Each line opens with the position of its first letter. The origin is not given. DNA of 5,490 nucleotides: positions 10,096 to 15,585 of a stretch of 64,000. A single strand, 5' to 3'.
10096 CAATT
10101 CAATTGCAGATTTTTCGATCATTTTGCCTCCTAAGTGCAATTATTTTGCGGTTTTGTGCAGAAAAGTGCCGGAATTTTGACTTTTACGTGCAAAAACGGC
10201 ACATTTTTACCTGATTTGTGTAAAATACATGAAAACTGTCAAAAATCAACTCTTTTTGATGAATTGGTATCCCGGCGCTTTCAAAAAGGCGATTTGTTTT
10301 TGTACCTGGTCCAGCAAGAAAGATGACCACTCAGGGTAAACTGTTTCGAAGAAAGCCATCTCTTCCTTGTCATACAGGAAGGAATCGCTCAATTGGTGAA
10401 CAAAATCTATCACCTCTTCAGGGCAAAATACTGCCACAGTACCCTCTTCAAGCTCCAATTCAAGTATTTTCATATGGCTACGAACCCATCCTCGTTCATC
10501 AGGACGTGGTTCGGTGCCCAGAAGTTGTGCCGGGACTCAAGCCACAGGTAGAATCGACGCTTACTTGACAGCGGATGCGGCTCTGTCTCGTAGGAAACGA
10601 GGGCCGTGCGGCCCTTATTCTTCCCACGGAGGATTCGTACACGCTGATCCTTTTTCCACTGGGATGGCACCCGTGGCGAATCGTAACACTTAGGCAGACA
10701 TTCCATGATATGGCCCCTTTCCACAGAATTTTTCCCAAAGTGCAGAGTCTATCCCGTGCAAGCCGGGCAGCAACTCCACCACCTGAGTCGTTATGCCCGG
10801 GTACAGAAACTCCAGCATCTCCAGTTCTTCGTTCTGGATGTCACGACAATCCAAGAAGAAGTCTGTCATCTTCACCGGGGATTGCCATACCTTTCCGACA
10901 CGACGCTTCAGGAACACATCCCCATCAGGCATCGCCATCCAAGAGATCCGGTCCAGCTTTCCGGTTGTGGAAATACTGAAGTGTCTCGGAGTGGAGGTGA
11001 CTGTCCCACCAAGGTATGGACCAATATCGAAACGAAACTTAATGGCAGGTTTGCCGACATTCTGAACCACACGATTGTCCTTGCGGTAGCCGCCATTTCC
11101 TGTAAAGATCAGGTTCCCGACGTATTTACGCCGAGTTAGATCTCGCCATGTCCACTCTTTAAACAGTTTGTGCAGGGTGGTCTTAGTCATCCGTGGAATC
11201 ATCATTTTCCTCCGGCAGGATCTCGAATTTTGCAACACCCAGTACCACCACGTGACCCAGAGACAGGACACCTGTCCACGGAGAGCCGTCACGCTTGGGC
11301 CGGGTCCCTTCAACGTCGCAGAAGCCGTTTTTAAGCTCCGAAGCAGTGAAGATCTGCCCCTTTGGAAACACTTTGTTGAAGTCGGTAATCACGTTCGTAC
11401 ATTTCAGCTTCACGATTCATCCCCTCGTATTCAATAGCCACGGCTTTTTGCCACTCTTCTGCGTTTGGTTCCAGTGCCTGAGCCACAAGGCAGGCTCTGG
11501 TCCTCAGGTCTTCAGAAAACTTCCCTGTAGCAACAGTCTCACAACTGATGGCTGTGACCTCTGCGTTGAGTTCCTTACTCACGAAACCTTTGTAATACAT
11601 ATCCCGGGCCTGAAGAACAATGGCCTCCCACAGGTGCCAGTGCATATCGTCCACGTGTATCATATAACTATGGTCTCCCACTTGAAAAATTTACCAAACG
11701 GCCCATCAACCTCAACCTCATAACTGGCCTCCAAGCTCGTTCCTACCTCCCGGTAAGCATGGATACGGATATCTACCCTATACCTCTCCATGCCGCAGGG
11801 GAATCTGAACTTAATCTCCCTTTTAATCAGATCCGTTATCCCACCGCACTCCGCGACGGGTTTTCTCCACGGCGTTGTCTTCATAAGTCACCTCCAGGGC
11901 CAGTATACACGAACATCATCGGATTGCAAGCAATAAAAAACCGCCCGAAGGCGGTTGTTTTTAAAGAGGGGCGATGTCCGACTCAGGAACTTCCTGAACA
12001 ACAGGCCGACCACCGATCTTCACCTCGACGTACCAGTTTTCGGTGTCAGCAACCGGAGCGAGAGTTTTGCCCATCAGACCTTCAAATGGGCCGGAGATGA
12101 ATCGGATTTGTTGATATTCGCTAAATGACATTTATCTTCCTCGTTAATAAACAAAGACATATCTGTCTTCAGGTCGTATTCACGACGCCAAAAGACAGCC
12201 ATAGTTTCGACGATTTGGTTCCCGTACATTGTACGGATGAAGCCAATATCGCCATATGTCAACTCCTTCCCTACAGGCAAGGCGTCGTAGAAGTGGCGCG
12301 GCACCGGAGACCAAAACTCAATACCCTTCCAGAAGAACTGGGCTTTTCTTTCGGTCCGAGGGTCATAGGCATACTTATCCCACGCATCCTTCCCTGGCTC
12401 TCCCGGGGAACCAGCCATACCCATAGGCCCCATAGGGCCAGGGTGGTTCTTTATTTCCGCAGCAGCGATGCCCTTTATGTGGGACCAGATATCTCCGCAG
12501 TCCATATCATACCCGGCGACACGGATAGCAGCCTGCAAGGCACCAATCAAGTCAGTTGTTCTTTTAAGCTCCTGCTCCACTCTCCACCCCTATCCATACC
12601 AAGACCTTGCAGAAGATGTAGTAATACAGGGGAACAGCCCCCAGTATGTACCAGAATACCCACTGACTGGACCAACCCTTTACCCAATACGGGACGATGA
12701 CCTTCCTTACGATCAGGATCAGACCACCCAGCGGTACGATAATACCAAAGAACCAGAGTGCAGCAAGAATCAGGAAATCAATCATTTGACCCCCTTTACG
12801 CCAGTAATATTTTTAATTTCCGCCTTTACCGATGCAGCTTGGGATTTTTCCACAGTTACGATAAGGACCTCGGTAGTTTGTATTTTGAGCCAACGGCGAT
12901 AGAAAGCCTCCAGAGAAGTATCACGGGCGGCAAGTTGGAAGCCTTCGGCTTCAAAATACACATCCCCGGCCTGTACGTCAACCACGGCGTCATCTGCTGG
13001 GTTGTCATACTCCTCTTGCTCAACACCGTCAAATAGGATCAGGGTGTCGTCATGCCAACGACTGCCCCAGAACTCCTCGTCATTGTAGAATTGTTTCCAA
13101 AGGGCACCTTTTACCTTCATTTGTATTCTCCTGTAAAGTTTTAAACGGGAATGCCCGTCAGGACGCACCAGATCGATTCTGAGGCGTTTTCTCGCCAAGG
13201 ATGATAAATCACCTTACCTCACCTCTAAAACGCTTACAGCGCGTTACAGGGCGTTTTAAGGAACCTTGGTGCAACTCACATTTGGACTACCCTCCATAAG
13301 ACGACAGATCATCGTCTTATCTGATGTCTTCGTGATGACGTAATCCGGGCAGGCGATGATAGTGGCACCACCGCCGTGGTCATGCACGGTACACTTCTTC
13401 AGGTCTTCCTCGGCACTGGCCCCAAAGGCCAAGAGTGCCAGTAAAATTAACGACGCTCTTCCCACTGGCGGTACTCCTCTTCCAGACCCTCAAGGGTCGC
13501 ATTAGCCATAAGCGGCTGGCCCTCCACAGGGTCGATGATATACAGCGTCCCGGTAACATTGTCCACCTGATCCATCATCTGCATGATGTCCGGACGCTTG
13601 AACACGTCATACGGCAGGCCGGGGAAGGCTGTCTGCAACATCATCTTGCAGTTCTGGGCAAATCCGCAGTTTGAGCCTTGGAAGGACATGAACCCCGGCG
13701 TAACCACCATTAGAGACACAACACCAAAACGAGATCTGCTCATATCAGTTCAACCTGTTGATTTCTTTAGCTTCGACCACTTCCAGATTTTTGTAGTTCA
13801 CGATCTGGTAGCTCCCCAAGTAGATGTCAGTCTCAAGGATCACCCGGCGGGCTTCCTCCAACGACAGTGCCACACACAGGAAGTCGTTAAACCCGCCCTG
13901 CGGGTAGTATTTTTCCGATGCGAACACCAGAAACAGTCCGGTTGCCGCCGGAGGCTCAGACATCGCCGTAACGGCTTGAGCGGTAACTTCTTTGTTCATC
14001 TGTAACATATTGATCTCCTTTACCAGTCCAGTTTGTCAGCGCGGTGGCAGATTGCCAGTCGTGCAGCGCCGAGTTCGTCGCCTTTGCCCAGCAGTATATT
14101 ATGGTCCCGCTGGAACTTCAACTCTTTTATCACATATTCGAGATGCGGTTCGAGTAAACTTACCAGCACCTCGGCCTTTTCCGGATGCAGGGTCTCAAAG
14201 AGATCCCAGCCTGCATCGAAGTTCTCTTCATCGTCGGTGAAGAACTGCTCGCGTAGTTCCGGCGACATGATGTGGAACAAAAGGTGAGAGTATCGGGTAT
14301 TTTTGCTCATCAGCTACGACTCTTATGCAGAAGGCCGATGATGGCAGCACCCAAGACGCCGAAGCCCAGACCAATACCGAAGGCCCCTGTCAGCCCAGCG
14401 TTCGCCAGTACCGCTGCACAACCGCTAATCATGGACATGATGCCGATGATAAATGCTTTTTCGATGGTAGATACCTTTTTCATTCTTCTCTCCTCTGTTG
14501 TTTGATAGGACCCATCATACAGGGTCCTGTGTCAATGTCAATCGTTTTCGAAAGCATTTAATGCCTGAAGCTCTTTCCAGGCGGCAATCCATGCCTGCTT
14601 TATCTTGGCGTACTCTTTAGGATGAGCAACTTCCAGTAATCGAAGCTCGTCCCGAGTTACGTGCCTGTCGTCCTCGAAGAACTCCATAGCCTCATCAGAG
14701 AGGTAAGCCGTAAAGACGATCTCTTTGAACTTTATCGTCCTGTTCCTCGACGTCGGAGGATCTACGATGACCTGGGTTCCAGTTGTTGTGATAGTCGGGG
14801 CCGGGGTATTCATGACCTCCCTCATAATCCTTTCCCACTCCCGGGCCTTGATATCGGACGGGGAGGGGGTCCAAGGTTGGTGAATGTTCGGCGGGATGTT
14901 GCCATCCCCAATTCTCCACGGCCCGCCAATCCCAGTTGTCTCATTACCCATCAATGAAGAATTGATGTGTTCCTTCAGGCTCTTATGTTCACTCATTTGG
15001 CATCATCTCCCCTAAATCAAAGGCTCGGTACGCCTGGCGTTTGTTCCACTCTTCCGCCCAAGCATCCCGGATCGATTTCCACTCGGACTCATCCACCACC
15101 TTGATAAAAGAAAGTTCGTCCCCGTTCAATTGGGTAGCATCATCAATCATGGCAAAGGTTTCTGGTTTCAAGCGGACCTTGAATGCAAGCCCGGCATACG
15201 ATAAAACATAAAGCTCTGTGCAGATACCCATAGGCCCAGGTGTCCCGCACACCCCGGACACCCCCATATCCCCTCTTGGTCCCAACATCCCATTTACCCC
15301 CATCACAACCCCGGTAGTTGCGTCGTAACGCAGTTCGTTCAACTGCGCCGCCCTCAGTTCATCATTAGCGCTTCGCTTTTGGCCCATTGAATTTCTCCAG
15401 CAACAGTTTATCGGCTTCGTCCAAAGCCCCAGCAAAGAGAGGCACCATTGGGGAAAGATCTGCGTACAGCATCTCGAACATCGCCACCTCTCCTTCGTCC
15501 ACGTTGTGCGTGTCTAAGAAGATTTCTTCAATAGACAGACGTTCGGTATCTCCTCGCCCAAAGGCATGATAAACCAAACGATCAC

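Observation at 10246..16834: Multigene family: at least seven paralogous ORFs with collagen-like Gly-X-Y tracts and a conserved C-terminal module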

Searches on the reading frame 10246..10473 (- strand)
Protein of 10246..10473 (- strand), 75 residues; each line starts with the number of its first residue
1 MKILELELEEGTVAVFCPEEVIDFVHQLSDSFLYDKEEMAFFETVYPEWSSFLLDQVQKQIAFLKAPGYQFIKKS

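Call 5: search_protein_families(library=pfam, proteins=[window:10246-10473:-], max_evalue=1)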
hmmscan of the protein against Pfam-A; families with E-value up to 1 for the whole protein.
window:10246-10473:- (75 aa): 1 family
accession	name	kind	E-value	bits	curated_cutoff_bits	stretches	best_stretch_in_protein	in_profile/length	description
PF14556.11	AF2331-like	-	0.084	13.9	27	1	1-38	12-48/91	AF2331-like protein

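Call 6: search_protein_families(library=phrogs, proteins=[window:10246-10473:-], max_evalue=0.1)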
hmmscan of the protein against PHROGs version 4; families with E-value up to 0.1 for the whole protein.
window:10246-10473:- (75 aa): 3 families
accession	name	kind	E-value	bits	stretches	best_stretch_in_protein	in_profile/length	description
phrog_25810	-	unknown function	4.7e-53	178.3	1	1-75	1-75/75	-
phrog_36514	-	unknown function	1.7e-07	32.3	1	5-64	20-80/111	-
phrog_10230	-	unknown function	0.064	13.4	0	18-42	247-271/279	-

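Call 62: search_protein_families(library=ncbifam, proteins=[window:10246-10473:-], max_evalue=1)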
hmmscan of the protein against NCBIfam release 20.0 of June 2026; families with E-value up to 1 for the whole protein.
window:10246-10473:- (75 aa): 0 families

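Call 63: search_protein_families(library=padloc, proteins=[window:10246-10473:-], max_evalue=1)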
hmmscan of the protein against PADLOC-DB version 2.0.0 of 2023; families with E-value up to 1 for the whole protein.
window:10246-10473:- (75 aa): 0 families

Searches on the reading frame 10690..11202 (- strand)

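Call 62: search_protein_families(library=ncbifam, proteins=[window:10690-11202:-], max_evalue=1)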
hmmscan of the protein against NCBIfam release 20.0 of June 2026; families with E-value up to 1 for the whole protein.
window:10690-11202:- (170 aa): 0 families

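Call 63: search_protein_families(library=padloc, proteins=[window:10690-11202:-], max_evalue=1)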
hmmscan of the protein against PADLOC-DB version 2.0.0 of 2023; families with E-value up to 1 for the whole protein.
window:10690-11202:- (170 aa): 0 families

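Call 92: search_protein_families(library=phrogs, proteins=[window:10690-11202:-], max_evalue=0.001)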
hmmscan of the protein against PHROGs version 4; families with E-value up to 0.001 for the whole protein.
window:10690-11202:- (170 aa): 2 families
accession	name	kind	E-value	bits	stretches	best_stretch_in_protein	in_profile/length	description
phrog_12307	-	unknown function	1e-108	361.4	1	1-170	1-170/170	-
phrog_12686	-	unknown function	0.00022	22.2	0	85-160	75-151/154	-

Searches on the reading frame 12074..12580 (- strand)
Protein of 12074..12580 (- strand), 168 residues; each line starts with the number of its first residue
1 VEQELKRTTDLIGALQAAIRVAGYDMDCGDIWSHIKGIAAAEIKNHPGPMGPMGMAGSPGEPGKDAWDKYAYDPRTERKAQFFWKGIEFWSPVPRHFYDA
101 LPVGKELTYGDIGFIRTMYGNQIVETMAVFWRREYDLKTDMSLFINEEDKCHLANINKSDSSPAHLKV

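Call 5: search_protein_families(library=pfam, proteins=[window:12074-12580:-], max_evalue=1)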
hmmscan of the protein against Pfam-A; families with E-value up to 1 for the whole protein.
window:12074-12580:- (168 aa): 1 family
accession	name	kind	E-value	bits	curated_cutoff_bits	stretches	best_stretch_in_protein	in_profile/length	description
PF01391.23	Collagen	-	0.015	15.5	27.2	1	47-63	39-55/60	Collagen triple helix repeat (20 copies)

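Call 6: search_protein_families(library=phrogs, proteins=[window:12074-12580:-], max_evalue=0.1)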
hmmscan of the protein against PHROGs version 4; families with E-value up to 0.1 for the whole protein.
window:12074-12580:- (168 aa): 1 family
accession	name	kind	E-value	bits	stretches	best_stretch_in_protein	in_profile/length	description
phrog_16086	-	unknown function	7.4e-103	342.1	1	5-168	2-166/166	-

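Call 62: search_protein_families(library=ncbifam, proteins=[window:12074-12580:-], max_evalue=1)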
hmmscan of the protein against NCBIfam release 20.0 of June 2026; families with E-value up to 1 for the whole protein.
window:12074-12580:- (168 aa): 0 families

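Call 63: search_protein_families(library=padloc, proteins=[window:12074-12580:-], max_evalue=1)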
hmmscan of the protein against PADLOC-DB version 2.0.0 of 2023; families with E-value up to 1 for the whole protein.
window:12074-12580:- (168 aa): 0 families

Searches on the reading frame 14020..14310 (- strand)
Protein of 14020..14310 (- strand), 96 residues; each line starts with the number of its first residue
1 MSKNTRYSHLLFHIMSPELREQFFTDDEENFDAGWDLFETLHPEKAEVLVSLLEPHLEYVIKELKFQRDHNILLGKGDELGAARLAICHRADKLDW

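Call 62: search_protein_families(library=ncbifam, proteins=[window:14020-14310:-], max_evalue=1)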
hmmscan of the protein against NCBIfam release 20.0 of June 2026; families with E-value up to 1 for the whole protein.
window:14020-14310:- (96 aa): 1 family
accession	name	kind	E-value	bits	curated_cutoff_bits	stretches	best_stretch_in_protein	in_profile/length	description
TIGR00696.1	wecG_tagA_cpsF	superfamily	0.16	11.7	69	1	36-77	92-134/178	WecB/TagA/CpsF family glycosyltransferase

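Call 63: search_protein_families(library=padloc, proteins=[window:14020-14310:-], max_evalue=1)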
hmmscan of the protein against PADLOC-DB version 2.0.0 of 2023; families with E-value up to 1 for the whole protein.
window:14020-14310:- (96 aa): 0 families

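Call 92: search_protein_families(library=phrogs, proteins=[window:14020-14310:-], max_evalue=0.001)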
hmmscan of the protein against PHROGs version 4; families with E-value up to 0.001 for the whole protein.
window:14020-14310:- (96 aa): 1 family
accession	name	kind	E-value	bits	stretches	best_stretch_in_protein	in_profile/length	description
phrog_15823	-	unknown function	1.5e-62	209.2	1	1-96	1-96/96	-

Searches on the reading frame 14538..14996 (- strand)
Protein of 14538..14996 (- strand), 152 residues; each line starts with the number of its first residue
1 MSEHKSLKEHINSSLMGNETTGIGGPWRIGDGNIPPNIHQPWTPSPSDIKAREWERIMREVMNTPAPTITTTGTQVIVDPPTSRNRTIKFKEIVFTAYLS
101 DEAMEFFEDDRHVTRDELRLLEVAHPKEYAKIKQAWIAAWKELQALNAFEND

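Call 5: search_protein_families(library=pfam, proteins=[window:14538-14996:-], max_evalue=1)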
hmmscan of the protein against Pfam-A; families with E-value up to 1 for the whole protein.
window:14538-14996:- (152 aa): 2 families
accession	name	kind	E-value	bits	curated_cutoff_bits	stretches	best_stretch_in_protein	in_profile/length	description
PF11195.14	Tad2-like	-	0.066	14.2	25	1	38-55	54-71/73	Thoeris anti-defense 2-like domain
PF05309.16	TraE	-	0.13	12.1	24.8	1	113-145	89-121/182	TraE protein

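Call 6: search_protein_families(library=phrogs, proteins=[window:14538-14996:-], max_evalue=0.1)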
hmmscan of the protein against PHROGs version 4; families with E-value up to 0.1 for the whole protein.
window:14538-14996:- (152 aa): 5 families
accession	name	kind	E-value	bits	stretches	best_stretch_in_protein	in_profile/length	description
phrog_21419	-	unknown function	9.3e-91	302.6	1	1-152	1-152/152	-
phrog_30227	-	unknown function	3.3e-13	50.8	1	62-150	6-92/95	-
phrog_19834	-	unknown function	1.9e-06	28.9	1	88-150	62-124/132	-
phrog_13666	-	unknown function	3.2e-05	24.7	1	83-149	63-129/145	-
phrog_29710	-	unknown function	0.0066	17.4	1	103-151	9-57/65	-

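Call 62: search_protein_families(library=ncbifam, proteins=[window:14538-14996:-], max_evalue=1)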
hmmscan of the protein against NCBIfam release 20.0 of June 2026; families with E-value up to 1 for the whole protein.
window:14538-14996:- (152 aa): 0 families

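Call 63: search_protein_families(library=padloc, proteins=[window:14538-14996:-], max_evalue=1)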
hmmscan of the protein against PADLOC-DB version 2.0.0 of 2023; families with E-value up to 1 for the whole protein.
window:14538-14996:- (152 aa): 0 families

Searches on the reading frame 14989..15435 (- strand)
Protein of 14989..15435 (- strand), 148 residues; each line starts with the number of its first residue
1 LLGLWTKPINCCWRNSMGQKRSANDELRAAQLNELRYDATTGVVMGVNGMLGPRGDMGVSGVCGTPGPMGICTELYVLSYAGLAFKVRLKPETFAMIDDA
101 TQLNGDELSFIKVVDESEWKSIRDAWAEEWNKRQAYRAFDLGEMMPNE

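Call 5: search_protein_families(library=pfam, proteins=[window:14989-15435:-], max_evalue=1)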
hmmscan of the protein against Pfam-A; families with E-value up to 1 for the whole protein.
window:14989-15435:- (148 aa): 1 family
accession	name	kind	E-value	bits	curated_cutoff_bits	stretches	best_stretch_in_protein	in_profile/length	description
PF01391.23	Collagen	-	0.0073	16.5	27.2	1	48-68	36-56/60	Collagen triple helix repeat (20 copies)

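Call 6: search_protein_families(library=phrogs, proteins=[window:14989-15435:-], max_evalue=0.1)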
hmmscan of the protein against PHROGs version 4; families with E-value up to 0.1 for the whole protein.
window:14989-15435:- (148 aa): 10 families
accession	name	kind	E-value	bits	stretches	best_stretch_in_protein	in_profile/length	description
phrog_19834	-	unknown function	5.2e-80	266.9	1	17-148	1-132/132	-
phrog_29710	-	unknown function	2.2e-21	76.6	1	86-142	2-58/65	-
phrog_21419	-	unknown function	2.7e-06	28.4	1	79-140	89-150/152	-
phrog_13666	-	unknown function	5.1e-06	27.3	1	62-140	50-130/145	-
phrog_30227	-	unknown function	0.00017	22.9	1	73-140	25-92/95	-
phrog_3449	-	tail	0.00043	19.7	1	19-83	7-76/549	tail collar protein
phrog_34497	-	unknown function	0.0055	18.4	1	19-65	24-73/106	-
phrog_5073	-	tail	0.011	15.8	1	44-71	104-131/519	tail fiber protein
phrog_18350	-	tail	0.078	13.6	1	44-69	173-198/253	tail fiber protein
phrog_30509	-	tail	0.096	12.8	0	44-72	85-113/254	collagen like minor tail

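Call 14: search_dna_similar(query=window:14989-15435:-, collection=phages, mode=protein, max_evalue=0.01, max_rows=60, rows=spread)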
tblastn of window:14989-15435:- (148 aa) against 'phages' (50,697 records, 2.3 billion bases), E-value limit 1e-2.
Records with a match: 21; places in all: 21; records where one place covers at least 80% of the query: 16.
Best place of each record, by identity: 95-99% 2; 90-95% 4; 80-90% 1; 60-80% 7; <60% 7.
By first word of the organism name: Cronobacter 8; Pectobacterium 7; Enterobacter 4; Klebsiella 1; Pantoea 1.
By host as written in the record: Cronobacter sakazakii 4; Enterobacter hormaechei subsp. xiangfangensis 4; Pectobacterium carotovorum subsp. carotovorum 27 3; Cronobacter sakazakii ATCC 29544 2; Cronobacter sp. 2; Pectobacterium sp. 2; Pectobacterium sp. 7V 1; Klebsiella aerogenes 1; and 2 more.
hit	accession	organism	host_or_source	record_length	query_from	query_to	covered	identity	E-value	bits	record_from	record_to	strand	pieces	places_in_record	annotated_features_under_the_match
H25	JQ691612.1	Cronobacter phage CR3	Cronobacter sakazakii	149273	1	148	100%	95.3%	2e-91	295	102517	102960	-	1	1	hypothetical protein (x3)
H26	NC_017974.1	Cronobacter phage CR3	Cronobacter sakazakii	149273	1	148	100%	95.3%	2e-91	295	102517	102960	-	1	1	hypothetical protein (x3)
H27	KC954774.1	Cronobacter phage CR8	Cronobacter sakazakii ATCC 29544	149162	1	148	100%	91.9%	3e-88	285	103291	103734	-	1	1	hypothetical protein (x3)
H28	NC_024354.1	Cronobacter phage CR8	Cronobacter sakazakii ATCC 29544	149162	1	148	100%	91.9%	3e-88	285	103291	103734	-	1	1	hypothetical protein (x3)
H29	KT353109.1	Cronobacter phage PBES 02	Cronobacter sp.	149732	1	148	100%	91.2%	2e-87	283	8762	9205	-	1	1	hypothetical protein (x3)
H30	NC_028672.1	Cronobacter phage PBES 02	Cronobacter sp.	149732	1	148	100%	91.2%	2e-87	283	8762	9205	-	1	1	hypothetical protein (x3)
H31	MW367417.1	Pectobacterium phage PcCB7V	Pectobacterium sp. 7V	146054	1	148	100%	88.5%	2e-84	275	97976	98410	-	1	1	tail fiber protein | hypothetical protein (x2)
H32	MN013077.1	Klebsiella phage vB_KaeM_KaOmega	Klebsiella aerogenes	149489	3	148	99%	76.8%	1e-66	224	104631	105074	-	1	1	hypothetical protein (x3)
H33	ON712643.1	Pectobacterium phage vB_PcaM_P7_Pc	Pectobacterium carotovorum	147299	3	148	99%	76.0%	6e-69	230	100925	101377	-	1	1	hypothetical protein (x3) | ribosome_binding_site (x2)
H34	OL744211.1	Enterobacter phage vB_ExiM_F1M1E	Enterobacter hormaechei subsp. ...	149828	3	148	99%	72.8%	2e-62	211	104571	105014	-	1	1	hypothetical protein (x3)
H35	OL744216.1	Enterobacter phage vB_ExiM_F4M1E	Enterobacter hormaechei subsp. ...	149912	3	148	99%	72.8%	2e-62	211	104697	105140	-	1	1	hypothetical protein (x3)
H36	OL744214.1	Enterobacter phage vB_ExiM_F2M1E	Enterobacter hormaechei subsp. ...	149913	3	148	99%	72.8%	2e-62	211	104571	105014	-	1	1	hypothetical protein (x3)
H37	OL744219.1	Enterobacter phage vB_ExiM_F5M1E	Enterobacter hormaechei subsp. ...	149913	3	148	99%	72.8%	2e-62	211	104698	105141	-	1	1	hypothetical protein (x3)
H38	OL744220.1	Pantoea phage vB_PdiM_F5M2A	Pantoea dispersa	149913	3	148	99%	72.8%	2e-62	211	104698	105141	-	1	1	hypothetical protein (x3)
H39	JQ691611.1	Cronobacter phage CR9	Cronobacter sakazakii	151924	30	142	76%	54.6%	7e-31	121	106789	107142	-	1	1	hypothetical protein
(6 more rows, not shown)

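Call 62: search_protein_families(library=ncbifam, proteins=[window:14989-15435:-], max_evalue=1)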
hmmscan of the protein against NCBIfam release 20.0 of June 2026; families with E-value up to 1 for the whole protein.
window:14989-15435:- (148 aa): 1 family
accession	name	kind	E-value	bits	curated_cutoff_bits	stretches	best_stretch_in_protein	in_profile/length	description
NF046116.1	adhesin_Lcl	equivalog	0.023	13.2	500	1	46-73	198-225/431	collagen-like adhesin Lcl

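Call 63: search_protein_families(library=padloc, proteins=[window:14989-15435:-], max_evalue=1)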
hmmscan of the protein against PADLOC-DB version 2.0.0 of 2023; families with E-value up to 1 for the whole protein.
window:14989-15435:- (148 aa): 0 families
